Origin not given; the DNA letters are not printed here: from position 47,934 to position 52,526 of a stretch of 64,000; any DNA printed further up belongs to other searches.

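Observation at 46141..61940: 16-kb cell-surface/secretome island: candidate host-attachment or cell-cell interaction system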

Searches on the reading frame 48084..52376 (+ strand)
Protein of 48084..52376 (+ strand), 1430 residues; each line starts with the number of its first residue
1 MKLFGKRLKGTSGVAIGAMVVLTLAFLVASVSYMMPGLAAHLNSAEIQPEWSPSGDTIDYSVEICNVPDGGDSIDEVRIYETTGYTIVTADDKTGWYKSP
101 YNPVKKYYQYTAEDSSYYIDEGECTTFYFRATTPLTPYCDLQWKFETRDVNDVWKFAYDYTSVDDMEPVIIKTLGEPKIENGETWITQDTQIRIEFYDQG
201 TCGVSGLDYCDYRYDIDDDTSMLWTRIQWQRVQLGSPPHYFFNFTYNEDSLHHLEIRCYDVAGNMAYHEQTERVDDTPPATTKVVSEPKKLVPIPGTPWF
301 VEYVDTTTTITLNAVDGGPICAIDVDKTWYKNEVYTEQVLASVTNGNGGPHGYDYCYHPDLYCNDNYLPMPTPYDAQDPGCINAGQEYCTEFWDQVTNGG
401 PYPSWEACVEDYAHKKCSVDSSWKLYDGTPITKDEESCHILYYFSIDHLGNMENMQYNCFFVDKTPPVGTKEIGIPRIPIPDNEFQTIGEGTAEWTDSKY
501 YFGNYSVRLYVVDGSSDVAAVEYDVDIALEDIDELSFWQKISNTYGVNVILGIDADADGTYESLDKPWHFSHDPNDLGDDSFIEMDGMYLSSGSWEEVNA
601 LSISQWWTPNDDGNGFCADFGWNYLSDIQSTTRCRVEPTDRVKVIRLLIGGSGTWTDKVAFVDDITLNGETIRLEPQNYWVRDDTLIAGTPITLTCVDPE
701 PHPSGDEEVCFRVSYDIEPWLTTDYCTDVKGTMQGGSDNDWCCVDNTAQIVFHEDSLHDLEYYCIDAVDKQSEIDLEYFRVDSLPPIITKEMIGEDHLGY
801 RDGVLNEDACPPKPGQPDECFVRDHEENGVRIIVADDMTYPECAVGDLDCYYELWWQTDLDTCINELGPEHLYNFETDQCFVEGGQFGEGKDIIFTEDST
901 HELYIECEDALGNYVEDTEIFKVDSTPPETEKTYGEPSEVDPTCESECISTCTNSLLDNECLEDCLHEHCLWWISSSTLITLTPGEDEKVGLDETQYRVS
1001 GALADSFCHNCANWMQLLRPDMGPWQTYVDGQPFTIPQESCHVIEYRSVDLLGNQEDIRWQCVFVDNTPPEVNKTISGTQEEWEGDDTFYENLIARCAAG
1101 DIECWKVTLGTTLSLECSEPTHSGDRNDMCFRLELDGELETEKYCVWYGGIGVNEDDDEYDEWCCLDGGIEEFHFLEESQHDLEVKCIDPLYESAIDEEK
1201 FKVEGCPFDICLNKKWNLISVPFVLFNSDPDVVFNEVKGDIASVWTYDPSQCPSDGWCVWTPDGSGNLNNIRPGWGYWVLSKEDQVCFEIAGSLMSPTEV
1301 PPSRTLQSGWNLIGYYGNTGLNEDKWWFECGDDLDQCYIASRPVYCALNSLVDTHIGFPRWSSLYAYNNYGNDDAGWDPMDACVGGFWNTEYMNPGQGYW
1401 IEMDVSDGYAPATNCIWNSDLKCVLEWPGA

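Call 3: search_protein_families(library=pfam, proteins=[window:48084-52376:+], max_evalue=0.01)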
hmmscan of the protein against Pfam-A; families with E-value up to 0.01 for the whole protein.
window:48084-52376:+ (1430 aa): 0 families

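Call 9: find_encoding_contigs(protein=window:48084-52376:+, flank=10000, max_places=6)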
Protein window:48084-52376:+ (1430 aa): no gene with exactly this product is on record in the collection.

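Call 12: search_protein_families(library=ncbifam, proteins=[window:48084-52376:+], max_evalue=0.01)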
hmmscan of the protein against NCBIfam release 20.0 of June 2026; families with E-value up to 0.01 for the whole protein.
window:48084-52376:+ (1430 aa): 2 families
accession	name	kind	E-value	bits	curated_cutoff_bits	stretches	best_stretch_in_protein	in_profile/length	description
NF047446.1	barrel_OmpL47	domain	1.8e-16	60.4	40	1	1021-1057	26-60/68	OmpL47-type beta-barrel domain-containing protein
NF047441.1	Lepto_OmpL47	equivalog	1.2e-13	51.4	250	1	1025-1073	100-146/336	multi-beta-barrel domain surface protein OmpL47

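Call 14: find_homologous_proteins(query=window:48084-52376:+, max_evalue=0.001)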
Query window:48084-52376:+ (1430 aa): 133 proteins with E <= 0.001 among 4930 candidates; the best 120 are listed.
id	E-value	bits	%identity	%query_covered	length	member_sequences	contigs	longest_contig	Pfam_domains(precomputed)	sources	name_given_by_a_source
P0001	0.0e+0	3486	100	100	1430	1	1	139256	-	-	-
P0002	0.0e+0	1392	53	55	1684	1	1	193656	-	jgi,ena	-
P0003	0.0e+0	1251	45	67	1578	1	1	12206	-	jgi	jgi:hypothetical protein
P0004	0.0e+0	1221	46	52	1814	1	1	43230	-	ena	-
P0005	0.0e+0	1186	43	52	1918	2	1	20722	-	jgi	-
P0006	0.0e+0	1140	40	36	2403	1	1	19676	PF20862.3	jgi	-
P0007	0.0e+0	1116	47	64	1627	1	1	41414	PF20862.3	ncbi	-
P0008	0.0e+0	1102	48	37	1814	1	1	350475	-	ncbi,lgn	-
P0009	0.0e+0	1048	34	47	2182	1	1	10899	PF20862.3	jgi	-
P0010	0.0e+0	1039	44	32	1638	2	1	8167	-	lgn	-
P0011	0.0e+0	1038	39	55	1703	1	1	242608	PF20862.3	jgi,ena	-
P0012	0.0e+0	1026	51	37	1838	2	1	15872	PF13948.12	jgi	-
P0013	2.4e-294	998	35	54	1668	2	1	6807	-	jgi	-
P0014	4.8e-293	994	43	54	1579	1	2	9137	PF20862.3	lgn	-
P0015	9.1e-292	990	38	83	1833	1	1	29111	-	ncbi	-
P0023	2.2e-272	925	48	32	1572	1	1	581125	-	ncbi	ncbi:MAG: hypothetical protein AB1467_03255 [Candidatus Diapherotrites archaeon]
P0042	2.1e-243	829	46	52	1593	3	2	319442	-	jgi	-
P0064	5.8e-212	725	35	53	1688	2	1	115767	PF20862.3,PF24909.1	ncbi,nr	ncbi:MAG: VWA domain-containing protein [Candidatus Altiarchaeota archaeon]|nr:VWA domain-containing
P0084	2.4e-194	667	41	32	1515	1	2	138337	-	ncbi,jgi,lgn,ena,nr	ncbi:MAG: hypothetical protein KKF48_02310 [Nanoarchaeota archaeon]|nr:hypothetical protein [Nanoarc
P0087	9.2e-191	655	32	54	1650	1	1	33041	PF02018.24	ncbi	ncbi:MAG: hypothetical protein V1777_01930 [Candidatus Micrarchaeota archaeon]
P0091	5.5e-188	646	31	54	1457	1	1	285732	-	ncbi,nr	ncbi:hypothetical protein GOV04_00340 [Candidatus Woesearchaeota archaeon]|nr:hypothetical protein [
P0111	5.8e-162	559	33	69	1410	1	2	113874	-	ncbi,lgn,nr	ncbi:hypothetical protein HYV50_02400 [Candidatus Pacearchaeota archaeon]|nr:hypothetical protein [C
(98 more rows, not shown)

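Call 16: find_encoding_contigs(protein=P0002, flank=10000, max_places=2)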
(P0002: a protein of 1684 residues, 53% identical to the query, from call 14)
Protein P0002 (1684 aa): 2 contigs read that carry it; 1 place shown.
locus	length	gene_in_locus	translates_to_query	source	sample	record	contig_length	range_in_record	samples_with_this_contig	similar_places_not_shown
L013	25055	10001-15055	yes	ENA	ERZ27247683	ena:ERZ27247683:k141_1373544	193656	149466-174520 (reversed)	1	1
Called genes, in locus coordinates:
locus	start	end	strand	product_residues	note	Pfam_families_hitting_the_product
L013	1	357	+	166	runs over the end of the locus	-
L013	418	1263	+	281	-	PF01909:NTP_transf_2 (weak), PF18765:Polbeta (weak)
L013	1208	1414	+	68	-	-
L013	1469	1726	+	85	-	PF15919:HicB_lk_antitox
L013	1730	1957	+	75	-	PF07927:HicA_toxin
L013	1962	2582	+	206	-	PF00551:Formyl_trans_N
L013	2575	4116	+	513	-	PF02142:MGS, PF01808:AICARFT_IMPCHas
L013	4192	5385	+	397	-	PF13173:AAA_14, PF13635:DUF4143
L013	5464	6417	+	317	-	PF02661:Fic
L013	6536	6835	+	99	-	PF04014:MazE_antitoxin, PF15937:PrlF_antitoxin (weak)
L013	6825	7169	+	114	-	PF02452:PemK_toxin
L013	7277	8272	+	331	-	PF13749:HATPase_c_4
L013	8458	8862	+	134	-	-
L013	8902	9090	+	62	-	-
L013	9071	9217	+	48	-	-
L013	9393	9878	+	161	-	-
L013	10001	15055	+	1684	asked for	-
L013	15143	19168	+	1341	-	-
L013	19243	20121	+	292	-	-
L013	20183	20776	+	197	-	-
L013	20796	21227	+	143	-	-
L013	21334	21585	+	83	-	-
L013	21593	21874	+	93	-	-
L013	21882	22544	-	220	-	PF01812:5-FTHF_cyc-lig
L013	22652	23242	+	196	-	-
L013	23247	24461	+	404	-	-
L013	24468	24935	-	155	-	PF00583:Acetyltransf_1, PF13673:Acetyltransf_10 (weak), PF13508:Acetyltransf_7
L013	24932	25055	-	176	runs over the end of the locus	-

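Call 17: find_encoding_contigs(protein=P0023, flank=10000, max_places=2)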
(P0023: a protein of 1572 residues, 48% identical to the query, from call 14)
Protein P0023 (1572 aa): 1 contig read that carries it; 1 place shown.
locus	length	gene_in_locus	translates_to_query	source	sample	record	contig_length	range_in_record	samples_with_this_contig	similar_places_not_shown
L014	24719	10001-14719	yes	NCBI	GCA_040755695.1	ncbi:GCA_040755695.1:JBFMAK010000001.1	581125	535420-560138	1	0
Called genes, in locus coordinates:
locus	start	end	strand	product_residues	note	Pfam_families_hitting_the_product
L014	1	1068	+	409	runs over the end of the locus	PF00464:SHMT, PF00155:Aminotran_1_2 (weak)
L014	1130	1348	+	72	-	PF14076:DUF4258 (faint)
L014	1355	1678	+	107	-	PF04014:MazE_antitoxin (weak)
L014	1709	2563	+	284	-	PF00763:THF_DHG_CYH, PF02882:THF_DHG_CYH_C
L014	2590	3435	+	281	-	PF01909:NTP_transf_2, PF18765:Polbeta (weak)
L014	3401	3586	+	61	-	-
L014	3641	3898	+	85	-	PF15919:HicB_lk_antitox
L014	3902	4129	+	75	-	PF07927:HicA_toxin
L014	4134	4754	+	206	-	PF00551:Formyl_trans_N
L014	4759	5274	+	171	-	-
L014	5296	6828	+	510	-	PF02142:MGS, PF01808:AICARFT_IMPCHas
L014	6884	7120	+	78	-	PF26688:RHH_12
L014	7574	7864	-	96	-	-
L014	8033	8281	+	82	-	PF04014:MazE_antitoxin, PF15937:PrlF_antitoxin (weak)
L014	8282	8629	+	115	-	PF02452:PemK_toxin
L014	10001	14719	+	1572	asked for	-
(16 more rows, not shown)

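Call 23: find_encoding_contigs(protein=P0042, flank=10000, max_places=1)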
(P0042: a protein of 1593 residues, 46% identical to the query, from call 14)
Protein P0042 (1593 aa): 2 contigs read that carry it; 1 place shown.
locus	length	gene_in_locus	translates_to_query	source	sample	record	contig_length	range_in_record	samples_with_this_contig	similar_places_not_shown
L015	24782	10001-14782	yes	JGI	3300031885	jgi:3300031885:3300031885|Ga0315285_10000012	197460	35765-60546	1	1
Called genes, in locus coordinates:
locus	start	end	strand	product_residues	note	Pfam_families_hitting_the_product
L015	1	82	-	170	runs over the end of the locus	PF00827:Ribosomal_L15e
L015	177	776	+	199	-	-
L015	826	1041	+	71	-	-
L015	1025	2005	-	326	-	PF02568:ThiI, PF03054:tRNA_Me_trans (faint), PF18297:NFACT-R_2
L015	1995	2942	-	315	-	-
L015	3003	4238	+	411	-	PF04894:Nre_N, PF04895:Nre_C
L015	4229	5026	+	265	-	PF04055:Radical_SAM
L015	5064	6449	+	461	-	PF07690:MFS_1, PF12832:MFS_1_like, PF07690:MFS_1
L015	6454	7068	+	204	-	-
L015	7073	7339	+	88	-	-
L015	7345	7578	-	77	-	-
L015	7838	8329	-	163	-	-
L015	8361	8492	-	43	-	PF01402:RHH_1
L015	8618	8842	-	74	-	PF10049:DUF2283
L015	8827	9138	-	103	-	PF18810:PBECR2 (weak)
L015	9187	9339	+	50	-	-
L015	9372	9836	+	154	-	-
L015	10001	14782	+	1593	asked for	-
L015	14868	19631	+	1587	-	-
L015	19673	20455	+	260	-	-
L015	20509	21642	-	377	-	PF01926:MMR_HSR1, PF08438:YGR210-like_G4, PF02824:TGS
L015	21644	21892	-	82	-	PF07578:LAB_N (weak)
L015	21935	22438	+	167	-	-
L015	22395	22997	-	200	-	PF01569:PAP2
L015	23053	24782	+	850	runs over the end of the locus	PF01835:MG2 (weak)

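Call 24: find_encoding_contigs(protein=P0011, flank=10000, max_places=1)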
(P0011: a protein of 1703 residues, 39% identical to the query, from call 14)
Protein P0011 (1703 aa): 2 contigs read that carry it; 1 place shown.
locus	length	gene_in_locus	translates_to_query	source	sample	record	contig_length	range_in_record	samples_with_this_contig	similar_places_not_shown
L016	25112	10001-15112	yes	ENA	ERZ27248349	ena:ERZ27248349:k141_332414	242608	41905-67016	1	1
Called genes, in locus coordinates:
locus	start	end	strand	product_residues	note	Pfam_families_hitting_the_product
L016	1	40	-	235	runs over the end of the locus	PF04055:Radical_SAM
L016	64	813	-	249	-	PF00149:Metallophos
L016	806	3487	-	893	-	PF04851:ResIII, PF00270:DEAD, PF00271:Helicase_C, PF19306:WHD_Lhr, PF08494:DEAD_assoc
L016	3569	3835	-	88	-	-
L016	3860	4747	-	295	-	PF22082:TtuA_LIM_N (weak), PF01171:ATP_bind_3, PF06508:QueC (weak)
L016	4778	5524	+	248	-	PF01904:DUF72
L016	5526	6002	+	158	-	PF01661:Macro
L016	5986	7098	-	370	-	-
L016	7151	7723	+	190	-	PF02245:Pur_DNA_glyco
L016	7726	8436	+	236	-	PF01904:DUF72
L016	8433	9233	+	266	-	PF04015:DUF362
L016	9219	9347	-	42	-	PF01402:RHH_1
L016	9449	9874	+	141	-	-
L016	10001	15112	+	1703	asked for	PF20862:DUF6843 (faint)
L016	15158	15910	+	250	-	-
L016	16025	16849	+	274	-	-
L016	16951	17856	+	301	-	-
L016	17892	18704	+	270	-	-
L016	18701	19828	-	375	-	PF01926:MMR_HSR1, PF08438:YGR210-like_G4, PF02824:TGS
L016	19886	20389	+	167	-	-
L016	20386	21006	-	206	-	PF14378:PAP2_3 (faint), PF01569:PAP2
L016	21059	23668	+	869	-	PF01835:MG2 (faint)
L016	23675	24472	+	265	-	PF01926:MMR_HSR1, PF02421:FeoB_N (weak), PF02824:TGS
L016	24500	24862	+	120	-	-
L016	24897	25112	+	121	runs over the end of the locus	-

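Call 25: find_encoding_contigs(protein=P0084, flank=10000, max_places=1)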
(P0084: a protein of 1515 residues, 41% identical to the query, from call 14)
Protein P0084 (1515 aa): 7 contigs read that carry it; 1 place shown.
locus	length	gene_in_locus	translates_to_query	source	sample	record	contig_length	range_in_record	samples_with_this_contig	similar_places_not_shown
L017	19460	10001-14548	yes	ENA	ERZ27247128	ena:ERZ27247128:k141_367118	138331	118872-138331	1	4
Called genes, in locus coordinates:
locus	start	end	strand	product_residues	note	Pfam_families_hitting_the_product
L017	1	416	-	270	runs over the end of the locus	PF18895:T4SS_pilin (weak)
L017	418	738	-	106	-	PF04956:TrbC, PF18895:T4SS_pilin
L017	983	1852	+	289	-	PF01555:N6_N4_Mtase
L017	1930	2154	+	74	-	-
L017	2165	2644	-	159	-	-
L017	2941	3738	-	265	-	-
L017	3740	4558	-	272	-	-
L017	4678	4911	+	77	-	PF10884:DUF2683 (weak)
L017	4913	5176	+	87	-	PF05016:ParE_toxin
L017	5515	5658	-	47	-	-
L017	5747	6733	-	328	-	PF13793:Pribosyltran_N, PF00156:Pribosyltran, PF14572:Pribosyl_synth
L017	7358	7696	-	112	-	PF01934:HepT-like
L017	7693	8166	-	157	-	PF01909:NTP_transf_2, PF18765:Polbeta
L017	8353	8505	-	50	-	-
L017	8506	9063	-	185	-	PF02384:N6_Mtase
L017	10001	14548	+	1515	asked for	-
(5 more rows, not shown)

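Call 29: search_solved_structures(query=window:48084-52376:+, max_evalue=1)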
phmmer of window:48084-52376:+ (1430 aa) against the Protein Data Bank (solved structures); distinct sequences matched with E-value up to 1: 0.

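Call 75: find_encoding_contigs(protein=P0091, flank=6000, max_places=1)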
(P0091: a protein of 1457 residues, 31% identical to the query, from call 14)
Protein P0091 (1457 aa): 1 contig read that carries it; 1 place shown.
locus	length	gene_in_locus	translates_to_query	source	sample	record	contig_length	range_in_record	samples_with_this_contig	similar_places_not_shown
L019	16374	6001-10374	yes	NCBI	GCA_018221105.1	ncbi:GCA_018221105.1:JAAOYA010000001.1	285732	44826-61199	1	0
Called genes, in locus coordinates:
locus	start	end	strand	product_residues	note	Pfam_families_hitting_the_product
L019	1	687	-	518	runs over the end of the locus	PF01541:GIY-YIG, PF27096:UvrC_M, PF02151:UVR (weak), PF22920:UvrC_RNaseH, PF08459:UvrC_RNaseH_dom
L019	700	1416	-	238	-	PF00293:NUDIX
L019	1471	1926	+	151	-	PF00293:NUDIX, PF14815:NUDIX_4 (faint)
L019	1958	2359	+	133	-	-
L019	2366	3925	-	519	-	PF00733:Asn_synthase, PF24167:DUF7411 (weak), PF00733:Asn_synthase, PF01902:Diphthami_syn_2_N, PF28410:Diphthami_syn_2_C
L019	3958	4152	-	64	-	-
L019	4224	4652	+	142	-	-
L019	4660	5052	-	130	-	-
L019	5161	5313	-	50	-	PF23458:DUF7130 (weak), PF21349:RUBY_RBDX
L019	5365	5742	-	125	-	-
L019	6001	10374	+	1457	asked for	-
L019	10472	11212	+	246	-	-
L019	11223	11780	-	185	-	PF01966:HD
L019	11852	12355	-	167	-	-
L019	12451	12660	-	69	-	-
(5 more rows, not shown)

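Call 76: find_encoding_contigs(protein=P0111, flank=6000, max_places=1)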
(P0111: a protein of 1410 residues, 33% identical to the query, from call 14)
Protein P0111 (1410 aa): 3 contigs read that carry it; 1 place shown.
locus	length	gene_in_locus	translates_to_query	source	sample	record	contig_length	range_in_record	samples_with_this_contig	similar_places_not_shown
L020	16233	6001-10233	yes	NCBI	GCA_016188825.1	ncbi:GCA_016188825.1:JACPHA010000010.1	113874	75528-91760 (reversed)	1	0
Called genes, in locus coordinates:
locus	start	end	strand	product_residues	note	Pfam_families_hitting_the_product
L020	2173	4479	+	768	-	PF13948:DUF4215 (weak)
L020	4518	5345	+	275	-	-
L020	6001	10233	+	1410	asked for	-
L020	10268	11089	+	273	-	-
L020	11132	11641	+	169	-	PF01909:NTP_transf_2 (weak), PF18765:Polbeta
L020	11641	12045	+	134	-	-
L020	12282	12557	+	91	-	PF01329:Pterin_4a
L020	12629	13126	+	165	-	-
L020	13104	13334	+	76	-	-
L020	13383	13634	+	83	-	-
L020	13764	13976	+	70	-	-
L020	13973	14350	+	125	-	PF01850:PIN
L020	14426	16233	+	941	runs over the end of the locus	PF00133:tRNA-synt_1, PF09334:tRNA-synt_1g (weak), PF01921:tRNA-synt_1f (weak), PF08264:Anticodon_1, PF19302:DUF5915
